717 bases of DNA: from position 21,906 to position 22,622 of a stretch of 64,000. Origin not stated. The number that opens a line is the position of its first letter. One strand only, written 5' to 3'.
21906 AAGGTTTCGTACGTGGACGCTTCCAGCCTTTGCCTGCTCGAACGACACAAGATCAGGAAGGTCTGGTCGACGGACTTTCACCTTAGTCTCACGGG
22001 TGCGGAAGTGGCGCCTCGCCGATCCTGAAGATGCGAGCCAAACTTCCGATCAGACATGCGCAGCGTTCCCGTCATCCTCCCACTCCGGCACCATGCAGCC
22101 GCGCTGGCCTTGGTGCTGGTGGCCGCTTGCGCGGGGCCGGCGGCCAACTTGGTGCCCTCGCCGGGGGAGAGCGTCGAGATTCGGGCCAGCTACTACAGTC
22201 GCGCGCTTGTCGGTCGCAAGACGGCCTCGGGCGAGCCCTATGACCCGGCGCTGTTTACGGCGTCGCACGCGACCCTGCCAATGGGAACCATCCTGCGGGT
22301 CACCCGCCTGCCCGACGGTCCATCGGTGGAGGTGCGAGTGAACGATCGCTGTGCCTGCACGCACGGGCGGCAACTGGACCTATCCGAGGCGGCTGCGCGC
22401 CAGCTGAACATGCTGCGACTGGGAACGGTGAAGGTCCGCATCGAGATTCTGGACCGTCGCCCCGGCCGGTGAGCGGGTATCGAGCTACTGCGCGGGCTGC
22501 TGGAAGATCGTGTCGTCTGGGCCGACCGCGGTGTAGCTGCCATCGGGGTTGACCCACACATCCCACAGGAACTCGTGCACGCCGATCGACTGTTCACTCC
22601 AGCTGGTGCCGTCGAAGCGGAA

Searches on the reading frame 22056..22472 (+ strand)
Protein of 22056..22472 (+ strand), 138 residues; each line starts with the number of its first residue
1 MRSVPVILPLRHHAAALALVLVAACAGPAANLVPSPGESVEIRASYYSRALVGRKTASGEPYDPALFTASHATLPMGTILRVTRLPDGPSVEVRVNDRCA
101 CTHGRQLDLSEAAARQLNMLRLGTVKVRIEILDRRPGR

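Call 3: search_protein_families(library=pfam, proteins=[window:22056-22472:+], max_evalue=0.1)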
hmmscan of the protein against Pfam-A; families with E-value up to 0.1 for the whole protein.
window:22056-22472:+ (138 aa): 1 family
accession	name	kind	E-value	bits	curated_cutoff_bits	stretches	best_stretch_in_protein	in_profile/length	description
PF03330.24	DPBB_1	-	1.8e-21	76.6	28.8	1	42-129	4-83/83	Lytic transglycolase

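Call 6: search_protein_families(library=ncbifam, proteins=[window:22056-22472:+], max_evalue=0.1)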
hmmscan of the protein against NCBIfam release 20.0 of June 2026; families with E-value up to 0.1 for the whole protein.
window:22056-22472:+ (138 aa): 6 families
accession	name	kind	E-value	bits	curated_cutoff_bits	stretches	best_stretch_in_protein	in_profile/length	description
TIGR00413.1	rlpA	subfamily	1.8e-27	96.6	82.15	1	44-133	3-92/208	septal ring lytic transglycosylase RlpA family protein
NF047735.1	MPL36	exception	4e-21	76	430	1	44-134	96-186/305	RlpA family plasminogen-binding lipoprotein MPL36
NF007953.1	PRK10672.1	equivalog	2.1e-20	73.6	201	1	44-130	82-166/362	endolytic peptidoglycan transglycosylase RlpA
NF041659.1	Papain_Inhib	equivalog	3.5e-06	27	150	1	75-125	79-129/130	cysteine/serine endopeptidase inhibitor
NF041144.1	expansin_EXLX1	subfamily_domain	5.3e-05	22.6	100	1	77-132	41-95/194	expansin EXLX1 family cellulose-binding protein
NF058669.1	SCO2207_fam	exception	0.0074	16.2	250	1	56-97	157-195/228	SCO2207 family protein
